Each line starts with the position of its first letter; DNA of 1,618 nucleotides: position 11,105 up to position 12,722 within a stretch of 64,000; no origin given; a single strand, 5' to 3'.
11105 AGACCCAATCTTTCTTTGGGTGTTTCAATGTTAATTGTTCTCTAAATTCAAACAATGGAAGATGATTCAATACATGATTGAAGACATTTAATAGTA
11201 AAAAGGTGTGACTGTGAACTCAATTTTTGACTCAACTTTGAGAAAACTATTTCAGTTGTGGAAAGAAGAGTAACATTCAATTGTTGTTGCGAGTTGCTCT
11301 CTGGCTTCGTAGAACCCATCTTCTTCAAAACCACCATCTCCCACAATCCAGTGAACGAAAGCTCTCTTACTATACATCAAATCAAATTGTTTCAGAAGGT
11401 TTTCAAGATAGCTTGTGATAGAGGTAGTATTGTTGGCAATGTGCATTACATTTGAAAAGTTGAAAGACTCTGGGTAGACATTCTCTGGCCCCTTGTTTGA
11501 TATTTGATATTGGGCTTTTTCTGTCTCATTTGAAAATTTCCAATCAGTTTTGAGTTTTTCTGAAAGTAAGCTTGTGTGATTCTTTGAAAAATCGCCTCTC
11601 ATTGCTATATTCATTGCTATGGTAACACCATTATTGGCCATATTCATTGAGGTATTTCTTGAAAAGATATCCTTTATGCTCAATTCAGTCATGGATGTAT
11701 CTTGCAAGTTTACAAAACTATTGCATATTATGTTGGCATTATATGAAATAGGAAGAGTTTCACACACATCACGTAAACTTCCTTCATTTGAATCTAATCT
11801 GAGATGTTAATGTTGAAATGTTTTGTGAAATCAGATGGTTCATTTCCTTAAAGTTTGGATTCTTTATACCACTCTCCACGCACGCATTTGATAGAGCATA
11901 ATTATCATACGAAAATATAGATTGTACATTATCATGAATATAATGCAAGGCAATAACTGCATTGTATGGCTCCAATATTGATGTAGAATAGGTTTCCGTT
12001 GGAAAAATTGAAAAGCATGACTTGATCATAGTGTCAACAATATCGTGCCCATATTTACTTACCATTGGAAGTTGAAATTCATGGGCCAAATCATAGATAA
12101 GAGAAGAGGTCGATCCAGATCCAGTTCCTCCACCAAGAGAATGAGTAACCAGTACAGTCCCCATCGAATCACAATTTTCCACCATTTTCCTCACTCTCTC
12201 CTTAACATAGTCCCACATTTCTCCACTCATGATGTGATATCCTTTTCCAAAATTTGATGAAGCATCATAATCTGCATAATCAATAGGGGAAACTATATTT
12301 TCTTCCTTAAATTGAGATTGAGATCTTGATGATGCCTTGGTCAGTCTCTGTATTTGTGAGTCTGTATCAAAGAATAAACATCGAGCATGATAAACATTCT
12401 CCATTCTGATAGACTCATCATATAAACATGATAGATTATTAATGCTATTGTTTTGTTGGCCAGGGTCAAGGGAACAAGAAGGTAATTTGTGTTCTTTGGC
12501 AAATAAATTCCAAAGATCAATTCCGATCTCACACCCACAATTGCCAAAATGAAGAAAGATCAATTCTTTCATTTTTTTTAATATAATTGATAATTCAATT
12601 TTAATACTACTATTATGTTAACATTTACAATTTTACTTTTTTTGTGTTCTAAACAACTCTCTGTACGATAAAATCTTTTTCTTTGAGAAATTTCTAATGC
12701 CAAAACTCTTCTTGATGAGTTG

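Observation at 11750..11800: Divergent epsilon-like tubulin gene whose two halves are in different reading frames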

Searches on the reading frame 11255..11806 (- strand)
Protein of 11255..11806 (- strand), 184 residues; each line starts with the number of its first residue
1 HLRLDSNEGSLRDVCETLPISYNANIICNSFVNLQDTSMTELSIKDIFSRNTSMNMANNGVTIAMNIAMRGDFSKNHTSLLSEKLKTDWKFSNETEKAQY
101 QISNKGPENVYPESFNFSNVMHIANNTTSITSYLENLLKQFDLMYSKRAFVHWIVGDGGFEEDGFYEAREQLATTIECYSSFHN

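Call 6: search_protein_families(library=pfam, proteins=[window:11255-11806:-], max_evalue=0.01)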
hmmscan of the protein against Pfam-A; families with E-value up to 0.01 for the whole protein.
window:11255-11806:- (184 aa): 0 families

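Call 65: search_solved_structures(query=window:11255-11791:-, max_evalue=1)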
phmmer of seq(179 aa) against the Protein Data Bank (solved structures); distinct sequences matched with E-value up to 1: 157 (the best 60 are shown).
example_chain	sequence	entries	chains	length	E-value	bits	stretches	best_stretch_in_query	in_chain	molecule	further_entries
9g0s_a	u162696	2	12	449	3.7e-11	46.4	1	115-174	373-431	Tubulin alpha chain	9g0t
5mjs_E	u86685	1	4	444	3.7e-11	46.4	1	115-171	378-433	Tubulin alpha-1 chain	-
6s8m_A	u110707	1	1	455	3.8e-11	46.4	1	115-171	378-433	Tubulin alpha-1 chain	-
9fvj_a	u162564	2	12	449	4.4e-11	46.2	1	115-174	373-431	Tubulin alpha chain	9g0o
6e88_A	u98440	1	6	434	4.9e-11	46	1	111-174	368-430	Tubulin alpha-2 chain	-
7ysq_A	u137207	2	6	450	5e-11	46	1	115-174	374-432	Tubulin alpha chain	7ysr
6tis_A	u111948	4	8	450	5e-11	46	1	115-174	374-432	Tubulin alpha-1 chain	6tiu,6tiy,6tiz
9g0p_a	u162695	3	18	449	5.5e-11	45.9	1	117-174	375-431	Tubulin alpha chain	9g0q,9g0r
7quc_A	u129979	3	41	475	5.8e-11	45.8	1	115-174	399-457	Tubulin alpha-1 chain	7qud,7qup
9eok_A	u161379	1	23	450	5.9e-11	45.8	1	118-174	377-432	Tubulin alpha chain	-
9cpc_AA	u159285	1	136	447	6.5e-11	45.6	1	99-173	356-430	Tubulin alpha chain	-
4ffb_A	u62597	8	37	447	6.6e-11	45.6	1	117-170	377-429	Tubulin alpha-1 chain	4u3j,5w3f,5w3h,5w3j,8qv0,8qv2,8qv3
5ubq_C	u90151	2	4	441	8.4e-11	45.3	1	75-174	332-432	Tubulin alpha chain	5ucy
6u0h_A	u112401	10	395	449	8.7e-11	45.2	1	75-174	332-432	Tubulin alpha chain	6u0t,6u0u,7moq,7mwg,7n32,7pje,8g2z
8g3d_AA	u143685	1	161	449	8.7e-11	45.2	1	75-174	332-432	Tubulin alpha chain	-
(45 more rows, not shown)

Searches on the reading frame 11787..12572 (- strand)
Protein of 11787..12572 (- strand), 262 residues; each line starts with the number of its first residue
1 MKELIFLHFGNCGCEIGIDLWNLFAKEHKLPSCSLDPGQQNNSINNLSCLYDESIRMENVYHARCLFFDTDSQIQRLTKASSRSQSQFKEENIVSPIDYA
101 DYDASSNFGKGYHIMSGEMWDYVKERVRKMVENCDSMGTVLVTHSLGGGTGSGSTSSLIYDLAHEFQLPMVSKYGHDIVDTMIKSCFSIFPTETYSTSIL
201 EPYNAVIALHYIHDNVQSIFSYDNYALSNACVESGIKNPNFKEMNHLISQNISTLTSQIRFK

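Call 6: search_protein_families(library=pfam, proteins=[window:11787-12572:-], max_evalue=0.01)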
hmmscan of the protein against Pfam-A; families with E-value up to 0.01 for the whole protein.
window:11787-12572:- (262 aa): 2 families
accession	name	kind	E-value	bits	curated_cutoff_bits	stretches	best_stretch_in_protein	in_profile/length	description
PF00091.31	Tubulin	-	3.8e-33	115.8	33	1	3-231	1-189/190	Tubulin/FtsZ family, GTPase domain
PF13809.12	Tubulin_2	-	0.0027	17.5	27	1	132-167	157-191/356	Tubulin like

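Call 14: find_encoding_contigs(protein=window:11787-12572:-, flank=5000, max_places=6)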
Protein window:11787-12572:- (262 aa): no gene with exactly this product is on record in the collection.
